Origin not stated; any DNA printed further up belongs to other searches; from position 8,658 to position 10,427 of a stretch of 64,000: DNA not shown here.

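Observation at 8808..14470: TOMM-like (azoline/azole RiPP) locus with two YcaO cyclodehydratases, a SagB-type dehydrogenase and no obvious E1-like/Ocin-ThiF partner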

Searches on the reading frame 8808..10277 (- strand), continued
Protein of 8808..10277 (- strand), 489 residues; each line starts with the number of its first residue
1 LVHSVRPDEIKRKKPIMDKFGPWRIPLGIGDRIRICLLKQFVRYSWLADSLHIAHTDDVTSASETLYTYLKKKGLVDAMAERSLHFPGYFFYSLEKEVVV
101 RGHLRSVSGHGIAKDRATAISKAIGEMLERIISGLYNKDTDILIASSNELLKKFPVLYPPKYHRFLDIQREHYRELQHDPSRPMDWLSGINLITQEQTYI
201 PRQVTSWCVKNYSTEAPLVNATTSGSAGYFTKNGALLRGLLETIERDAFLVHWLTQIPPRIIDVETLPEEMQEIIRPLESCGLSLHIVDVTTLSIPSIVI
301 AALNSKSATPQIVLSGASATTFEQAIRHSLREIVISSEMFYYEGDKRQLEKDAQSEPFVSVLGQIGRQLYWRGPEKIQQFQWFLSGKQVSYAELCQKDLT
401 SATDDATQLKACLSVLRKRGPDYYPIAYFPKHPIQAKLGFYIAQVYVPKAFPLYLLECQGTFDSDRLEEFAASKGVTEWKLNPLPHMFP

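Call 33: search_solved_structures(query=A2, max_evalue=0.001, show_alignments=2)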
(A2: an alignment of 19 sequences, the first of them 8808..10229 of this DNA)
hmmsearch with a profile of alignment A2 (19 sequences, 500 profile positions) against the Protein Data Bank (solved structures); distinct sequences matched with E-value up to 0.001: 5.
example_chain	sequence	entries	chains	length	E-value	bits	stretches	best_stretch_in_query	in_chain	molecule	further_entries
6pe3_A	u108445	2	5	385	2.4e-17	65.8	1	188-378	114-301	Uncharacterized protein MJ1094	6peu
7u58_A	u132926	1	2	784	2.4e-17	65.8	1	92-350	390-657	MusD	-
4bs9_A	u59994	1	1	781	4.4e-15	58.3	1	132-356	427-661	TRUD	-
4v1t_A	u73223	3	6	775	1.4e-12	50.1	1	131-351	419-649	LYND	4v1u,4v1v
6ci7_A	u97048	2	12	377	2.9e-08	35.8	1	193-352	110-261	YcaO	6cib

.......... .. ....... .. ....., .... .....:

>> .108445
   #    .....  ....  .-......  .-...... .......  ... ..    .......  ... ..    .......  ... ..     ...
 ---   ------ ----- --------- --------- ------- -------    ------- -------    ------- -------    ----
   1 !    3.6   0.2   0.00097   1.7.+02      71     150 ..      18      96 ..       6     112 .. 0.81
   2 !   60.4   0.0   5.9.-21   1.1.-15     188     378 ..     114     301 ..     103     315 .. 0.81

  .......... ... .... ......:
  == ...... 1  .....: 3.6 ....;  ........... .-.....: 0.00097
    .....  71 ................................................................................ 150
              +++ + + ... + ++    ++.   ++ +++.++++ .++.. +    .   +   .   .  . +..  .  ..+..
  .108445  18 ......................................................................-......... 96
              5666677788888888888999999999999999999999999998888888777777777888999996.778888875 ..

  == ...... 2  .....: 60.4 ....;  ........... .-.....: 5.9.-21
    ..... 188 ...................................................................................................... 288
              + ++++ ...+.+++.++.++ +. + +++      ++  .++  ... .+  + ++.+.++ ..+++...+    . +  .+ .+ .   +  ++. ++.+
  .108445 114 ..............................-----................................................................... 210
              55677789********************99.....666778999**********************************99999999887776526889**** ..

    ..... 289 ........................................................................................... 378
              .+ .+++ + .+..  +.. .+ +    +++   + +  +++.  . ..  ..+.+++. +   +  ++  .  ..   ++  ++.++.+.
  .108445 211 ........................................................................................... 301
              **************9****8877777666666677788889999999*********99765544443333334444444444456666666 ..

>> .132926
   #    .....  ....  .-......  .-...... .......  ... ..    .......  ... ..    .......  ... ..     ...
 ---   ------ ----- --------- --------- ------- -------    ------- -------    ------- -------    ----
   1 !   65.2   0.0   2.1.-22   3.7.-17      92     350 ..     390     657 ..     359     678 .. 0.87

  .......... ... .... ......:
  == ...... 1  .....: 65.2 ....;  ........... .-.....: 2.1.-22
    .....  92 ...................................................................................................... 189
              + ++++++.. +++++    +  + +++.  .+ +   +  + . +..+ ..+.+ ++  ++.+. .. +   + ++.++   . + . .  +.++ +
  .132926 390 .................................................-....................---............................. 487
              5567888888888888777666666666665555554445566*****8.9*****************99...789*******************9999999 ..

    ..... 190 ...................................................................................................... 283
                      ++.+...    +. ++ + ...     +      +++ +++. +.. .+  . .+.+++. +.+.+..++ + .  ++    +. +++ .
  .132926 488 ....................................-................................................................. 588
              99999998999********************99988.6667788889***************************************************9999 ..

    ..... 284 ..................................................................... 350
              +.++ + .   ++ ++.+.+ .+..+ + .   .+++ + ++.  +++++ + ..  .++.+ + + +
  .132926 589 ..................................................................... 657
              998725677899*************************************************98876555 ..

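Call 43: predict_structure(alignment_id=A2)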
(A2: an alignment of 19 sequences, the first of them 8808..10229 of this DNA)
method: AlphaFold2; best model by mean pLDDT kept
length: 473 residues; sequences in the alignment: 19
mean_pLDDT: 84.7   pTM: 0.87
mean pLDDT of the five models: 84.7, 84.1, 83.8, 81.1, 79.4
residues with pLDDT >= 90: 237; 70-90: 167; 50-70: 53; < 50: 16
segments of 3 or more residues with pLDDT < 50: 1-4, 35-43
pLDDT, mean of each block of 10 residues (from residue 1): 62 73 68 48 66 90 88 90 80 89 91 88 89 91 87 81 83 96 87 55 62 94 94 93 96 92 91 96 94 90 96 91 78 60 76 88 94 96 92 98 96 92 92 75 74 94 88 72
secondary structure, 60 per line:
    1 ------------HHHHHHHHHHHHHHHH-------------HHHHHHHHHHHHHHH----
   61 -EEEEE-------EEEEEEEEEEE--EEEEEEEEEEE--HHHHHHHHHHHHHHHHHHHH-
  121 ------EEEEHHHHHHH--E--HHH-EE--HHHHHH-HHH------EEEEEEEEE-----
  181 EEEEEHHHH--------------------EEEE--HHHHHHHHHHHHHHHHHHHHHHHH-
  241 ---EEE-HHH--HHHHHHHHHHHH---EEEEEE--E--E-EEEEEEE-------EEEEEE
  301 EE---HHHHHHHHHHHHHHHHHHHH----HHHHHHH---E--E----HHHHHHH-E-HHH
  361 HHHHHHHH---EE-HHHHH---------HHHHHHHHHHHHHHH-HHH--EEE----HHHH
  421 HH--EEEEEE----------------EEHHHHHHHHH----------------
elements in order: H13-28 H42-56 E62-66 E74-84 E87-97 H100-119 E127-130 H131-137 H151-156 E167-175 E181-185 H186-189 E210-213 H216-239 E244-246 H253-264 E268-273 E281-287 E295-302 H306-325 H330-336 H348-354 H358-368 H375-379 H389-403 E410-412 H417-422 E425-430 H449-457

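Call 46: fold_search(model_id=the predicted structure, library=pdb)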
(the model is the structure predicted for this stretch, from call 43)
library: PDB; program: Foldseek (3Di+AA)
matches with E <= 10: 385; with E <= 0.001: 41
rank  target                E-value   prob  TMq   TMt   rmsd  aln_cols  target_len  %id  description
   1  4v1v_A                3.2e-21  1.00  0.69  0.45   6.0       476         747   18  Heterocyclase in complex with substrate and Cofactor (released 2015-01-14)
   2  4v1u_A                7.2e-20  1.00  0.69  0.45   4.2       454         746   18  Heterocyclase in complex with substrate and Cofactor (released 2015-01-14)
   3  7u58_A                7.7e-20  1.00  0.65  0.48   4.1       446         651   18  YcaO-mediated ATP-dependent peptidase activity in ribosomal peptide biosynthesis (released 2022-11-02)
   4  4v1t_B                1.8e-19  1.00  0.67  0.44   5.0       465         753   17  Heterocyclase in complex with substrate and Cofactor (released 2015-01-14)
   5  4v1t_A                2.4e-19  1.00  0.71  0.47   5.4       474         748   17  Heterocyclase in complex with substrate and Cofactor (released 2015-01-14)
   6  4v1v_B                3.8e-19  1.00  0.70  0.46   4.5       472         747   18  Heterocyclase in complex with substrate and Cofactor (released 2015-01-14)
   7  6peu_C                5.1e-19  1.00  0.62  0.75   4.9       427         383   18  Structure of YcaO enzyme from Methanocaldococcus jannaschii in complex with peptide (released 2019-11-06)
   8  6pe3                  7.7e-19  1.00  0.61  0.76   4.7       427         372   18  Structure of YcaO enzyme from Methanocaldococcus jannaschii in complex with ATP (released 2020-01-08)
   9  4v1u_B                8.1e-19  1.00  0.69  0.45   4.5       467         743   18  Heterocyclase in complex with substrate and Cofactor (released 2015-01-14)
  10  6peu_A                8.1e-19  1.00  0.61  0.74   5.0       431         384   17  Structure of YcaO enzyme from Methanocaldococcus jannaschii in complex with peptide (released 2019-11-06)
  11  7u58_B                8.6e-19  1.00  0.67  0.51   4.4       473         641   17  YcaO-mediated ATP-dependent peptidase activity in ribosomal peptide biosynthesis (released 2022-11-02)
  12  6peu_B                1.0e-18  1.00  0.61  0.74   5.2       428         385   18  Structure of YcaO enzyme from Methanocaldococcus jannaschii in complex with peptide (released 2019-11-06)
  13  6peu_D                8.1e-18  1.00  0.63  0.77   4.7       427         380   17  Structure of YcaO enzyme from Methanocaldococcus jannaschii in complex with peptide (released 2019-11-06)
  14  6ci7_F                1.5e-17  1.00  0.59  0.75   5.0       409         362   14  The structure of YcaO from Methanopyrus kandleri bound with AMPPCP and Mg2+ (released 2018-03-21)
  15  6ci7_D                2.7e-17  1.00  0.59  0.75   5.1       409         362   14  The structure of YcaO from Methanopyrus kandleri bound with AMPPCP and Mg2+ (released 2018-03-21)
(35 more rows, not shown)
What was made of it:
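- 8808..10229 (-): YcaO-1: intact 473-aa YcaO (probable ATG at 10229; the mechanical ORF starts at TTG 10277). Carries ExxER (GEMLER), ExxERD (LETIERD) and the C-terminal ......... AF2 pTM 0.87; best PDB folds are LynD, MusD, archaeal YcaO and McbD (calls 43, 46).
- Closest known: Cyanobactin heterocyclases LynD/TruD and MusD. Same: Best structural matches of the YcaO-1 model (Foldseek E 3e-21, TM-score about 0.7 on the query; call 46) and the best PDB profile hits (call 33).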

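Call 62: search_protein_families(library=pfam, proteins=[L004:4610-6271:+, L010:5503-7155:+, L020:4400-6124:-, L004:3286-4416:-, L012:5037-6242:-], max_evalue=0.01)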
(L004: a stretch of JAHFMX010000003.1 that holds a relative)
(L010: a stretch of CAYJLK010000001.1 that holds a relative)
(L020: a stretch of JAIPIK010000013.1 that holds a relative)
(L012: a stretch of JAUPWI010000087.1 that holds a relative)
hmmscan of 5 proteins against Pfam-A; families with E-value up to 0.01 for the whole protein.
L004:4610-6271:+ (553 aa): 15 families
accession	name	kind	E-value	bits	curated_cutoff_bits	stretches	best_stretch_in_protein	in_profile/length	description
PF13570.13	Beta-prop_ACSF4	-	8.1e-52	177.1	133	2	330-549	27-243/329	Beta-alanine-activating enzyme, beta-propeller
PF13360.13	PQQ_2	-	2.2e-25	90.1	27.6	2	374-521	2-153/233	Outer membrane protein assembly factor BamB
PF23414.1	Beta-prop_EML_2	-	1.1e-08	35.2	90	1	361-466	6-112/266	Echinoderm microtubule-associated protein second beta-propeller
PF25174.1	Beta-prop_THOC3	-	2.9e-08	33.5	305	2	359-463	94-199/272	THOC3 beta-propeller domain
PF00156.33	Pribosyltran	-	1.7e-06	27.9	26.3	1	51-150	16-119/158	Phosphoribosyl transferase domain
PF25171.1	Beta-prop_WDR36-Utp21_1st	-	2.6e-06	27.5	80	1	264-432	110-230/266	WDR36/Utp21 first beta-propeller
PF01011.28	PQQ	-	6.4e-06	25.6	26.7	0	333-347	269-283/595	Glucose/ethanol/alcohol dehydrogenase, beta-propeller domain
PF25292.1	Beta-prop_CGLA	-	1.2e-05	25.4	26.8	0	384-461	17-101/316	Lambda-carrageenase beta-propeller domain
PF24796.1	WDR55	-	0.00019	21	200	1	331-528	74-275/296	WDR55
PF12894.13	ANAPC4_WD40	-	0.00045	20.8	22.9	0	361-434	3-77/91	Anaphase-promoting complex subunit 4 WD40 domain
PF24807.1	WD40_CDC20-Fz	-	0.00045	20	200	0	366-472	21-128/292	CDC20/Fizzy WD40 domain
PF24814.1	WD40_Prp19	-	0.0005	19.6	320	0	363-468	17-124/281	Prp19 WD40 domain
PF25172.1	Beta-prop_WDR3_2nd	-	0.00089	19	140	0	487-531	50-94/293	WDR3 second beta-propeller domain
PF24805.1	EIF3I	-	0.0053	16.4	200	0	486-529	157-200/324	EIF3I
PF25175.1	Beta-prop_WDR5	-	0.0061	16.3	250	0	363-421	62-120/296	WDR5 beta-propeller domain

L010:5503-7155:+ (550 aa): 12 families
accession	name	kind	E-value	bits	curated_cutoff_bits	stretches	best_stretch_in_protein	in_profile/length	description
PF13570.13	Beta-prop_ACSF4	-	1.4e-52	179.5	133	2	332-546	29-240/329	Beta-alanine-activating enzyme, beta-propeller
PF13360.13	PQQ_2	-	3.9e-36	125.3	27.6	2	374-518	2-150/233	Outer membrane protein assembly factor BamB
PF01011.28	PQQ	-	3.8e-11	42.8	26.7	0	365-412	58-104/595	Glucose/ethanol/alcohol dehydrogenase, beta-propeller domain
PF23414.1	Beta-prop_EML_2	-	3e-10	40.3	90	0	452-534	15-96/266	Echinoderm microtubule-associated protein second beta-propeller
PF25292.1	Beta-prop_CGLA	-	7.3e-07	29.4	26.8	0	238-290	53-103/316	Lambda-carrageenase beta-propeller domain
PF14435.11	SUKH-4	-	5.4e-06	27.1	25.5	0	259-295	64-100/179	SUKH-4 immunity protein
PF00156.33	Pribosyltran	-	1.1e-05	25.2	26.3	1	70-150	35-121/158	Phosphoribosyl transferase domain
PF25174.1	Beta-prop_THOC3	-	1.2e-05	24.9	305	0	448-536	60-146/272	THOC3 beta-propeller domain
PF24807.1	WD40_CDC20-Fz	-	0.00032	20.6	200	0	410-517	22-133/292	CDC20/Fizzy WD40 domain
PF24796.1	WDR55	-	0.00072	19.1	200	0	356-527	95-274/296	WDR55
PF12894.13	ANAPC4_WD40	-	0.0011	19.6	22.9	0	363-436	5-79/91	Anaphase-promoting complex subunit 4 WD40 domain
PF25175.1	Beta-prop_WDR5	-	0.0033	17.2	250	0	357-433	56-132/296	WDR5 beta-propeller domain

L020:4400-6124:- (574 aa): 11 families
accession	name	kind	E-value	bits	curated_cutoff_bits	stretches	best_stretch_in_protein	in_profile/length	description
PF13570.13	Beta-prop_ACSF4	-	8.2e-50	170.5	133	2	350-571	29-242/329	Beta-alanine-activating enzyme, beta-propeller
PF13360.13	PQQ_2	-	5.9e-29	101.8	27.6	2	349-573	2-225/233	Outer membrane protein assembly factor BamB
PF01011.28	PQQ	-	1.4e-13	50.9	26.7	1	239-316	50-138/595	Glucose/ethanol/alcohol dehydrogenase, beta-propeller domain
PF23414.1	Beta-prop_EML_2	-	8.8e-09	35.5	90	1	297-405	15-117/266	Echinoderm microtubule-associated protein second beta-propeller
PF25174.1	Beta-prop_THOC3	-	2.9e-06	26.9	305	0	474-570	60-156/272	THOC3 beta-propeller domain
PF00156.33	Pribosyltran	-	3.7e-06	26.8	26.3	1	45-153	8-123/158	Phosphoribosyl transferase domain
PF24390.1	PRTase-CE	-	2.6e-05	24.6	27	1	109-206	103-187/253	PRTase-CE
PF25292.1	Beta-prop_CGLA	-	4.2e-05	23.6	26.8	0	255-310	53-105/316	Lambda-carrageenase beta-propeller domain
PF03413.25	PepSY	-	0.001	19.8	24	0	521-537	40-58/60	Peptidase propeptide and YPEB domain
PF24807.1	WD40_CDC20-Fz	-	0.0018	18.1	200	0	387-419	197-229/292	CDC20/Fizzy WD40 domain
PF14681.12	UPRTase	-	0.0039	17.1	27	1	104-143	107-146/206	Uracil phosphoribosyltransferase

L004:3286-4416:- (376 aa): 1 family
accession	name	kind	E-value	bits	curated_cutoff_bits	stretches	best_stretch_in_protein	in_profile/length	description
PF12151.13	MVL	-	0.0025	18.2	25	0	153-170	9-26/36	Mannan-binding protein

L012:5037-6242:- (401 aa): 0 families
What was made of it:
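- Tried and rejected: This ~550-aa gene lies upstream of SagB in about 13 other loci (call 62).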

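Call 85: list_cluster_members(proteins=[P0001, P0099, P0241, P0121])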
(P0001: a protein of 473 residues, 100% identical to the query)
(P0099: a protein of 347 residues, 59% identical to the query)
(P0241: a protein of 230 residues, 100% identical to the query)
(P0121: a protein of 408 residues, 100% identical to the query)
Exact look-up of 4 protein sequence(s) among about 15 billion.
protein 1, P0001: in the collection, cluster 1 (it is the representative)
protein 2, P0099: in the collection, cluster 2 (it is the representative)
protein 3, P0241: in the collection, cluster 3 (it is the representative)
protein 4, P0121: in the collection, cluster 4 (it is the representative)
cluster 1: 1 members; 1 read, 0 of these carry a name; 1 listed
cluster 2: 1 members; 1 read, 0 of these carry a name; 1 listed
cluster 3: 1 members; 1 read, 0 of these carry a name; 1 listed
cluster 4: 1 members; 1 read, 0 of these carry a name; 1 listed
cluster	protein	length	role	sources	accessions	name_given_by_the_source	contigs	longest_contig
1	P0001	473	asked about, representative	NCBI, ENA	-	-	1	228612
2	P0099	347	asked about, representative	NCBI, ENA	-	-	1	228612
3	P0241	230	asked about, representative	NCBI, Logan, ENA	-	-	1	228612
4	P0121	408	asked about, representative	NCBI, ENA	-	-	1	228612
